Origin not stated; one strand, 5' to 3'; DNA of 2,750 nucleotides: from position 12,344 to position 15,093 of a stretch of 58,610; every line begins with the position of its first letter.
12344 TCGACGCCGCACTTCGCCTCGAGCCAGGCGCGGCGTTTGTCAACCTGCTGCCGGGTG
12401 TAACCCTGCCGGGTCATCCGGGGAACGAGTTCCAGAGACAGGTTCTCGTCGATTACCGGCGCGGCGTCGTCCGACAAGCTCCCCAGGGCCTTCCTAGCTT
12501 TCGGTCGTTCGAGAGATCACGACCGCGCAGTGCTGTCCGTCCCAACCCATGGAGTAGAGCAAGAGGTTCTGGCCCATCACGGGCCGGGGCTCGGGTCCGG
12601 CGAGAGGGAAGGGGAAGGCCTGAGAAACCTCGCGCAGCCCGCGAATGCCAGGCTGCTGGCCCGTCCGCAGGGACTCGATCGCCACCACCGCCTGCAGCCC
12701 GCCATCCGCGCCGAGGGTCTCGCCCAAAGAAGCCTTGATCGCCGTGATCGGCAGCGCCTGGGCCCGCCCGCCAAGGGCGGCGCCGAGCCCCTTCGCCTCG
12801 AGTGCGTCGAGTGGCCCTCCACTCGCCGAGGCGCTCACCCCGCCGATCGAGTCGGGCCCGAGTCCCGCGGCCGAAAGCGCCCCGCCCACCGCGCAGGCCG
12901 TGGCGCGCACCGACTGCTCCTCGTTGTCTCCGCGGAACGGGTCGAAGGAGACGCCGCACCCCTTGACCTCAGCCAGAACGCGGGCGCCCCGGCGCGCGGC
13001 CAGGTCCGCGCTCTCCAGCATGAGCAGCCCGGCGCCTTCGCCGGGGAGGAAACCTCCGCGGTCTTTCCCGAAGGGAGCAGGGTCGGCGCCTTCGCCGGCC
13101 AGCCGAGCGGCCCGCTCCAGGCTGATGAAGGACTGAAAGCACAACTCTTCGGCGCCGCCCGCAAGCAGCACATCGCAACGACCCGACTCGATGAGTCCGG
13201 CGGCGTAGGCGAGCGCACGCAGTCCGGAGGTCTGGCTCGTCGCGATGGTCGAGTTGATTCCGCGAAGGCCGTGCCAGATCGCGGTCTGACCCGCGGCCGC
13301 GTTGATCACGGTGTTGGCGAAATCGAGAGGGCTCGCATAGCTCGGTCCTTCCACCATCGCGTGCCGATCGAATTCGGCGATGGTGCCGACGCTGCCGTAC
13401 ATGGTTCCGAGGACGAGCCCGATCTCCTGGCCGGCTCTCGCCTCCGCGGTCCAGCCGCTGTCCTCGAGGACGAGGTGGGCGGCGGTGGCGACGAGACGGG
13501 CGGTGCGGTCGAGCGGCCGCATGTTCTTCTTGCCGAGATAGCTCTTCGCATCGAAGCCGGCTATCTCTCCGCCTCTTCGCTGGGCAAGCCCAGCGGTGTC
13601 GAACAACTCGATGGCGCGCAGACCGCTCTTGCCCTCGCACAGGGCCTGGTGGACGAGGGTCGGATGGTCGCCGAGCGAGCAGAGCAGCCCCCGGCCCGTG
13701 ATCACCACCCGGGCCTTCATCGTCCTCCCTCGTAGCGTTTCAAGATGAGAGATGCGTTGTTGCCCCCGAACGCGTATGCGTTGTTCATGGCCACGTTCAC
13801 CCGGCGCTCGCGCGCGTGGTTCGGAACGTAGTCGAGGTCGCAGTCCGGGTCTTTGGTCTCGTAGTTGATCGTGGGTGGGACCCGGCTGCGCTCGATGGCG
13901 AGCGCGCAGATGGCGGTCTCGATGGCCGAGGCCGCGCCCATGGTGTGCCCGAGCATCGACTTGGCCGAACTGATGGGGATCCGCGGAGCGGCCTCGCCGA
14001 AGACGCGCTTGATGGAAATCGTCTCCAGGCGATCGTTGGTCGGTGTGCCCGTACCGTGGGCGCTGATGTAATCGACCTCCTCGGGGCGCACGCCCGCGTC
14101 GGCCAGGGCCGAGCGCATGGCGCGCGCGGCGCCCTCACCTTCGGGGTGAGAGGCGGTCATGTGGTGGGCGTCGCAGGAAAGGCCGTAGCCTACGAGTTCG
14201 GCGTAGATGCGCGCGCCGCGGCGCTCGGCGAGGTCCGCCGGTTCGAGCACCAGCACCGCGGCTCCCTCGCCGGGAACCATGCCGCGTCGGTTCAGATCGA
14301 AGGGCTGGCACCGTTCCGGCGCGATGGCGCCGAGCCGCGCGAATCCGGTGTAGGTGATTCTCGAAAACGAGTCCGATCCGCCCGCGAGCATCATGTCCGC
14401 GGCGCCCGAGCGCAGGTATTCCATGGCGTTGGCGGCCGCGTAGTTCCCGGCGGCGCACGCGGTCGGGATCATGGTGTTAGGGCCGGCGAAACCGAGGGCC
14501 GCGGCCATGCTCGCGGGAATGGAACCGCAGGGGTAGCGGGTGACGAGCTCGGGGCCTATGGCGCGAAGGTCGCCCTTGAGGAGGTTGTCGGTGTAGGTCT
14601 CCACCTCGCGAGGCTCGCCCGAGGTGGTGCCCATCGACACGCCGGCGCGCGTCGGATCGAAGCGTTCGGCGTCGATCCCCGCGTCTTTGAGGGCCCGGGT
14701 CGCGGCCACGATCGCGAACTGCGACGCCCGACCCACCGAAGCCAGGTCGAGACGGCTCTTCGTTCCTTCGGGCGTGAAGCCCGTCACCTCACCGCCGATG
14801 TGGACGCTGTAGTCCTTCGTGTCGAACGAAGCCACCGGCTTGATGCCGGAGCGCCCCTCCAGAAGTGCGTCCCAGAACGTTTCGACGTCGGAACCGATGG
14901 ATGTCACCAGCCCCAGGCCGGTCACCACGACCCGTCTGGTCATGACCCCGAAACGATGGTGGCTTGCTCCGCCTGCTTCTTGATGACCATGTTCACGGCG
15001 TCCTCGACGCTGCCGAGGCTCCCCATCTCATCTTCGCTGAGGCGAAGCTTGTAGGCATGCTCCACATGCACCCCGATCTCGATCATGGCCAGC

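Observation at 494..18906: Atypical type II PKS-like (KS/CLF) lipid cluster with halogenase, carotenoid-type oxygenase, CrtI-type flavoenzyme and an HMG-CoA-reductase homologue, but no KR/DH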

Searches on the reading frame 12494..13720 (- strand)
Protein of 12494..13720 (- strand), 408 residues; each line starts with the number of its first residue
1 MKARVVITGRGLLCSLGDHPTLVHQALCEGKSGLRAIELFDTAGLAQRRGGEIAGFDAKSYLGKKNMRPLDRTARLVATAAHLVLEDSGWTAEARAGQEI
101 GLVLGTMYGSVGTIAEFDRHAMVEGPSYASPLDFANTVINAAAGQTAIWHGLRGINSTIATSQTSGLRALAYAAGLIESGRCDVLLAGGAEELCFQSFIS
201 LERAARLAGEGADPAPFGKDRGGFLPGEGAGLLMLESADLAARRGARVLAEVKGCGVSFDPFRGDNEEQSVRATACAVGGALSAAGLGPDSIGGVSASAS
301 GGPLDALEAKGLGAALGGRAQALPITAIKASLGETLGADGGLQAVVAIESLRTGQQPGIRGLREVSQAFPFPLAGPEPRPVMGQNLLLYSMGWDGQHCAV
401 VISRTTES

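Call 4: search_protein_families(library=pfam, proteins=[window:12494-13720:-], max_evalue=0.001)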
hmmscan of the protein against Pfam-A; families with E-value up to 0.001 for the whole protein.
window:12494-13720:- (408 aa): 4 families
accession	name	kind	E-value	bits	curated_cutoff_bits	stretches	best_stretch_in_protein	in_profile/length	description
PF00109.32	ketoacyl-synt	-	1e-34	120.7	20.8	1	3-239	2-250/252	Beta-ketoacyl synthase, N-terminal domain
PF02801.28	Ketoacyl-synt_C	-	5.7e-13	49.3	20.8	1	249-358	1-114/119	Beta-ketoacyl synthase, C-terminal domain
PF00108.29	Thiolase_N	-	0.0001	22.2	26.4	1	155-194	77-116/260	Thiolase, N-terminal domain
PF13723.12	Ketoacyl-synt_2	-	0.00015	21.9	25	1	129-186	78-135/223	Beta-ketoacyl synthase, N-terminal domain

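Call 5: search_protein_families(library=ncbifam, proteins=[window:12494-13720:-], max_evalue=0.001)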
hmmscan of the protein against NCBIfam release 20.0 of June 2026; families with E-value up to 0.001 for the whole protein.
window:12494-13720:- (408 aa): 22 families
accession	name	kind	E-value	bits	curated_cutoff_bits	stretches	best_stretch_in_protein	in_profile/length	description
TIGR03150.1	fabF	equivalog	1.1e-71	241.7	493.75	1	4-402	2-406/407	beta-ketoacyl-ACP synthase II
NF005589.0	PRK07314.1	subfamily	5.6e-70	236.2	387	1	2-404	3-411/413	beta-ketoacyl-ACP synthase II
NF004970.0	PRK06333.1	subfamily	1.4e-57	195.4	525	1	2-405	3-422/424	beta-ketoacyl-ACP synthase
NF006434.0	PRK08722.1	equivalog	4.6e-53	180.5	759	1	2-357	3-365/414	beta-ketoacyl-ACP synthase II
NF006587.0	PRK09116.1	equivalog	3.2e-44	151.3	470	1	3-356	2-357/408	beta-ketoacyl-ACP synthase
NF006274.0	PRK08439.1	equivalog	5.5e-44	150.6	621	1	4-357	3-358/406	beta-ketoacyl-ACP synthase II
NF058662.1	cispenta_AmcF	equivalog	8.8e-43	146.7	325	1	5-402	2-367/369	cispentacin biosynthesis acyltransferase subunit AmcF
NF005076.0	PRK06501.1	equivalog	5.1e-38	131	629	1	5-405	13-423/425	beta-ketoacyl-ACP synthase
NF004618.0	PRK05952.1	equivalog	3.2e-34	118.5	455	1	4-404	3-382/384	beta-ketoacyl-ACP synthase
NF005916.1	PRK07910.1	equivalog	2.4e-31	109.1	560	1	4-403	13-416/418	KasA/KasB family beta-ketoacyl-ACP synthase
NF005490.0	PRK07103.1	equivalog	4.3e-30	105.1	445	1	2-405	3-413/414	polyketide beta-ketoacyl:acyl carrier protein synthase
NF005935.0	PRK07967.1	equivalog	4.9e-29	101.4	630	1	4-349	3-347/406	beta-ketoacyl-ACP synthase I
NF006618.0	PRK09185.1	subfamily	3.2e-28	98.9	407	1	3-405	3-393/394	beta-ketoacyl-ACP synthase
NF041183.1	Pks2_ls1_myc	equivalog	8.7e-20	69.2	2400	1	53-357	69-367/2086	sulfolipid-1 biosynthesis phthioceranic/hydroxyphthioceranic acid synthase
NF045894.1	PKS_plus_SDR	equivalog_domain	2.5e-18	65.2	1740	1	53-357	69-371/1515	type I polyketide synthase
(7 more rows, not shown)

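Call 73: search_solved_structures(query=window:12494-13720:-, max_evalue=1e-10)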
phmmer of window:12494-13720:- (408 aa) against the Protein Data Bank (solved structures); distinct sequences matched with E-value up to 1e-10: 108 (the best 60 are shown).
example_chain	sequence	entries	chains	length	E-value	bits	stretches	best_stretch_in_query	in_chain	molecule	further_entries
9s5h_C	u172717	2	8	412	1.3e-70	241.8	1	2-404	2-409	3-oxoacyl-(Acyl-carrier-protein) synthase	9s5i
9lpl_A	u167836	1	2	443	1.4e-52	182.5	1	2-402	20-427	3-oxoacyl-[acyl-carrier-protein] synthase 2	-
2gfv_A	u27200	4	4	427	1.7e-52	182.2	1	2-402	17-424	3-oxoacyl-[acyl-carrier-protein] synthase 2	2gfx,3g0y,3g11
4jrh_A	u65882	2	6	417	2.6e-52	181.5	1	2-399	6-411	3-oxoacyl-[acyl-carrier-protein] synthase 2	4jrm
3hnz_A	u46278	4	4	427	1.5e-51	179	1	2-402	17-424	3-oxoacyl-[acyl-carrier-protein] synthase 2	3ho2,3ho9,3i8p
6okg_A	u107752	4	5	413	1.9e-51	178.7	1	2-402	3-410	3-oxoacyl-[acyl-carrier-protein] synthase 2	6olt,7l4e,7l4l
1b3n_A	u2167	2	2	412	2e-51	178.7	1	2-402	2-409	PROTEIN (KETOACYL ACYL CARRIER PROTEIN SYNTHASE 2) | BETA-KETOACYL ACP SYNTHASE II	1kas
2gfw_A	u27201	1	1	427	2.2e-51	178.5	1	2-402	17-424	3-oxoacyl-[acyl-carrier-protein] synthase 2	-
1j3n_A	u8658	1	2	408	3e-51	178.1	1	4-401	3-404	3-oxoacyl-(acyl-carrier protein) synthase II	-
2gfy_A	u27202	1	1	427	1.9e-50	175.4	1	2-402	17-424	3-oxoacyl-[acyl-carrier-protein] synthase 2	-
4r8e_A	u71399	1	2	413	3.1e-50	174.7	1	2-401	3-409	3-oxoacyl-[acyl-carrier-protein] synthase 2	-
1e5m_A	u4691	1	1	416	2.6e-48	168.4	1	2-394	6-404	BETA KETOACYL ACYL CARRIER PROTEIN SYNTHASE II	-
4jb6_A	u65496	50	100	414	8e-46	160.2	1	2-404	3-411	3-oxoacyl-[acyl-carrier-protein] synthase 2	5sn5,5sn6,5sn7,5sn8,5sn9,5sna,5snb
8cou_A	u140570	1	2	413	1.1e-45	159.8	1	2-403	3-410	3-oxoacyl-[acyl-carrier-protein] synthase 2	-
7oc0_A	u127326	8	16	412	1.1e-45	159.7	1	2-403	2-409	3-oxoacyl-[acyl-carrier-protein] synthase 2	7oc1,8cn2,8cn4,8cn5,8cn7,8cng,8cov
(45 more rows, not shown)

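Call 84: search_solved_structures(query=window:12494-13720:-, max_evalue=1e-60, show_alignments=1)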
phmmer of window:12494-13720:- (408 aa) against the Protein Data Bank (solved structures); distinct sequences matched with E-value up to 1e-60: 1.
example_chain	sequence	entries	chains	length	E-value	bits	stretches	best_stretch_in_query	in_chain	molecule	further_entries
9s5h_C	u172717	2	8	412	1.3e-70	241.8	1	2-404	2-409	3-oxoacyl-(Acyl-carrier-protein) synthase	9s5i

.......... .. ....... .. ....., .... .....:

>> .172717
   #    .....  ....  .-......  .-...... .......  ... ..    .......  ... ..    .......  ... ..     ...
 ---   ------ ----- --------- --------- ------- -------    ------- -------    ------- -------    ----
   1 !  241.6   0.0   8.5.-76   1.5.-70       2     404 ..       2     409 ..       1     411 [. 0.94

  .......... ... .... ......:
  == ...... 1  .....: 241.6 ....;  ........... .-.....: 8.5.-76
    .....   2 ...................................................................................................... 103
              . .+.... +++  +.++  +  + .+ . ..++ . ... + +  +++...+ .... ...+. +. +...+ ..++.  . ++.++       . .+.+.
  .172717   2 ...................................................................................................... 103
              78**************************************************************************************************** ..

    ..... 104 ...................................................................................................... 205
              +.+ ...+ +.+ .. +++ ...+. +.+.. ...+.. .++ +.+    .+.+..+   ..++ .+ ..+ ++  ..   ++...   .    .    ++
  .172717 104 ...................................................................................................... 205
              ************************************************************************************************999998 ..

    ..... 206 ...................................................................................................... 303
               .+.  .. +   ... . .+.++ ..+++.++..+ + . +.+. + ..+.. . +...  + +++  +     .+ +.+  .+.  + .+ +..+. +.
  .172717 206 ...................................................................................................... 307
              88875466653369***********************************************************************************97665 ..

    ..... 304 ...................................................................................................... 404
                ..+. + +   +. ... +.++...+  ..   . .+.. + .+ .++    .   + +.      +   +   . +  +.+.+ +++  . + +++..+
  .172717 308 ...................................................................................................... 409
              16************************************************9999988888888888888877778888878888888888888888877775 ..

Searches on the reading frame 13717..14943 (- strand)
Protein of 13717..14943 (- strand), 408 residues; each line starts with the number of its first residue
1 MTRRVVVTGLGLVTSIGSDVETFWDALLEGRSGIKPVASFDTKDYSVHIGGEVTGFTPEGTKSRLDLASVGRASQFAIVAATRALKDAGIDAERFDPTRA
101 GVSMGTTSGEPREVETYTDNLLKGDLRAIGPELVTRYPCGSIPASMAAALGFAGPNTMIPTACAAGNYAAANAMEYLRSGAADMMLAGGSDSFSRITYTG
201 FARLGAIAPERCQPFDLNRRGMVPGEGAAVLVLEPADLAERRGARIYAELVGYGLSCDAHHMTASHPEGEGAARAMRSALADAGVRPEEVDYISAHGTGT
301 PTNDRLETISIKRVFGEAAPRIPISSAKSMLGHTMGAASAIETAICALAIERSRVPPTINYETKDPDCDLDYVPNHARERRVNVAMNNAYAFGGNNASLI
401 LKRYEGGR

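Call 4: search_protein_families(library=pfam, proteins=[window:13717-14943:-], max_evalue=0.001)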
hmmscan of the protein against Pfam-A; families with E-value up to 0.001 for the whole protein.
window:13717-14943:- (408 aa): 3 families
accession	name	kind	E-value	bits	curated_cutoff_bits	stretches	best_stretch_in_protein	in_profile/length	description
PF00109.32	ketoacyl-synt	-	1.7e-47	162.6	20.8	1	3-237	2-250/252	Beta-ketoacyl synthase, N-terminal domain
PF02801.28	Ketoacyl-synt_C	-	1.7e-41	141.4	20.8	1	247-362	1-119/119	Beta-ketoacyl synthase, C-terminal domain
PF00108.29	Thiolase_N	-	8.4e-07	29.1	26.4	1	153-198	75-120/260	Thiolase, N-terminal domain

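Call 5: search_protein_families(library=ncbifam, proteins=[window:13717-14943:-], max_evalue=0.001)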
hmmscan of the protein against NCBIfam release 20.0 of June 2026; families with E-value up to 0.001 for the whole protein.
window:13717-14943:- (408 aa): 33 families (the best 25 are shown)
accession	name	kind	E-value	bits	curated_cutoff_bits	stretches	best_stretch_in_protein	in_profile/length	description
TIGR03150.1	fabF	equivalog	5.9e-135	450.1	493.75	1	3-402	1-407/407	beta-ketoacyl-ACP synthase II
NF005589.0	PRK07314.1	subfamily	1.1e-130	436.1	387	1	2-404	3-412/413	beta-ketoacyl-ACP synthase II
NF004970.0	PRK06333.1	subfamily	2.4e-106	356.1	525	1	2-405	3-423/424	beta-ketoacyl-ACP synthase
NF006274.0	PRK08439.1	equivalog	2.6e-103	346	621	1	3-403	2-405/406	beta-ketoacyl-ACP synthase II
NF006434.0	PRK08722.1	equivalog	1.6e-89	300.7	759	1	2-403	3-413/414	beta-ketoacyl-ACP synthase II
NF006618.0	PRK09185.1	subfamily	3e-89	299.8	407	1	3-403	3-392/394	beta-ketoacyl-ACP synthase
NF005076.0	PRK06501.1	equivalog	2.7e-87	293.4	629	1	5-404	13-423/425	beta-ketoacyl-ACP synthase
NF006587.0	PRK09116.1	equivalog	3.5e-86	289.5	470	1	2-404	1-407/408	beta-ketoacyl-ACP synthase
NF005935.0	PRK07967.1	equivalog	3.8e-80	269.7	630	1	3-405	2-405/406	beta-ketoacyl-ACP synthase I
NF004618.0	PRK05952.1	equivalog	1.1e-78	264.9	455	1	4-403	3-382/384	beta-ketoacyl-ACP synthase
NF005916.1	PRK07910.1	equivalog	1.9e-77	260.9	560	1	4-404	13-418/418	KasA/KasB family beta-ketoacyl-ACP synthase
NF058662.1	cispenta_AmcF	equivalog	7.3e-72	242.4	325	1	5-402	2-368/369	cispentacin biosynthesis acyltransferase subunit AmcF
NF005490.0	PRK07103.1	equivalog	1e-65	222.4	445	1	2-404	3-413/414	polyketide beta-ketoacyl:acyl carrier protein synthase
NF040607.1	mycolic_Pks13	equivalog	1.5e-38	132.1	2100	1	78-404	193-526/1680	polyketide synthase Pks13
NF045894.1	PKS_plus_SDR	equivalog_domain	6e-38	130.2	1740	1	82-371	99-386/1515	type I polyketide synthase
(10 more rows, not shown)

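Call 72: search_solved_structures(query=window:13717-14943:-, max_evalue=1e-30)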
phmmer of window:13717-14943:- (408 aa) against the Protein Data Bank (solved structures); distinct sequences matched with E-value up to 1e-30: 78 (the best 60 are shown).
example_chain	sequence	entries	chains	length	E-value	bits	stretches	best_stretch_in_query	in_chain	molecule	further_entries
9s5h_B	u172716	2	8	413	1.6e-147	494.7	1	1-406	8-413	3-oxoacyl-(Acyl-carrier-protein) synthase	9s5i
6kxd_A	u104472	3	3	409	1.6e-104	353.1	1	3-404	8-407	Ketosynthase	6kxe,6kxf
1j3n_A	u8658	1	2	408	2.6e-101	342.6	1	3-403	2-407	3-oxoacyl-(acyl-carrier protein) synthase II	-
4ls6_A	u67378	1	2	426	1.1e-99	337.2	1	3-405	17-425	3-oxoacyl-[acyl-carrier-protein] synthase 2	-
4ls5_A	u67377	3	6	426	1.2e-99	337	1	3-405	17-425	3-oxoacyl-[acyl-carrier-protein] synthase 2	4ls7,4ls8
2gqd_A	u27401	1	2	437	1.2e-97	330.5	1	2-405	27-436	3-oxoacyl-[acyl-carrier-protein] synthase 2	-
1e5m_A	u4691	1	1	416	7e-97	328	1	3-405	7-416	BETA KETOACYL ACYL CARRIER PROTEIN SYNTHASE II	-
3o04_A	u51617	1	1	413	2e-95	323.2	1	3-405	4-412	beta-keto-acyl carrier protein synthase II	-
5sxo_A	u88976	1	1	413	5.1e-95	321.8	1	3-405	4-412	3-oxoacyl-[acyl-carrier-protein] synthase 2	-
8qm1_A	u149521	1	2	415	7.2e-92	311.4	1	3-404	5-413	3-oxoacyl-[acyl-carrier-protein] synthase 2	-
4b7v_A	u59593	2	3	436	8.7e-92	311.2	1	3-404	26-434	3-OXOACYL-[ACYL-CARRIER-PROTEIN] SYNTHASE 2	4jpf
8z5c_A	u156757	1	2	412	3.7e-91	309.1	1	3-403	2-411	3-oxoacyl-[acyl-carrier-protein] synthase 2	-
4qav_A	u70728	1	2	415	7.7e-91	308.1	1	3-406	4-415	3-oxoacyl-[acyl-carrier-protein] synthase 2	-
6okg_A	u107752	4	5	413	1.8e-90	306.9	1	3-403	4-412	3-oxoacyl-[acyl-carrier-protein] synthase 2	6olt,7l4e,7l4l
8cn8_A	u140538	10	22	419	1.8e-90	306.9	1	3-404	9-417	3-oxoacyl-[acyl-carrier-protein] synthase 2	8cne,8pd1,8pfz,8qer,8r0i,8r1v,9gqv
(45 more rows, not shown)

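Call 85: search_solved_structures(query=window:13717-14943:-, max_evalue=1e-120, show_alignments=1)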
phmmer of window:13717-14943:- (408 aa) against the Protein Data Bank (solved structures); distinct sequences matched with E-value up to 1e-120: 1.
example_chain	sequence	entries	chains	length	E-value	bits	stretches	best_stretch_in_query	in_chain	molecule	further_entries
9s5h_B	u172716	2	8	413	1.6e-147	494.7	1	1-406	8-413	3-oxoacyl-(Acyl-carrier-protein) synthase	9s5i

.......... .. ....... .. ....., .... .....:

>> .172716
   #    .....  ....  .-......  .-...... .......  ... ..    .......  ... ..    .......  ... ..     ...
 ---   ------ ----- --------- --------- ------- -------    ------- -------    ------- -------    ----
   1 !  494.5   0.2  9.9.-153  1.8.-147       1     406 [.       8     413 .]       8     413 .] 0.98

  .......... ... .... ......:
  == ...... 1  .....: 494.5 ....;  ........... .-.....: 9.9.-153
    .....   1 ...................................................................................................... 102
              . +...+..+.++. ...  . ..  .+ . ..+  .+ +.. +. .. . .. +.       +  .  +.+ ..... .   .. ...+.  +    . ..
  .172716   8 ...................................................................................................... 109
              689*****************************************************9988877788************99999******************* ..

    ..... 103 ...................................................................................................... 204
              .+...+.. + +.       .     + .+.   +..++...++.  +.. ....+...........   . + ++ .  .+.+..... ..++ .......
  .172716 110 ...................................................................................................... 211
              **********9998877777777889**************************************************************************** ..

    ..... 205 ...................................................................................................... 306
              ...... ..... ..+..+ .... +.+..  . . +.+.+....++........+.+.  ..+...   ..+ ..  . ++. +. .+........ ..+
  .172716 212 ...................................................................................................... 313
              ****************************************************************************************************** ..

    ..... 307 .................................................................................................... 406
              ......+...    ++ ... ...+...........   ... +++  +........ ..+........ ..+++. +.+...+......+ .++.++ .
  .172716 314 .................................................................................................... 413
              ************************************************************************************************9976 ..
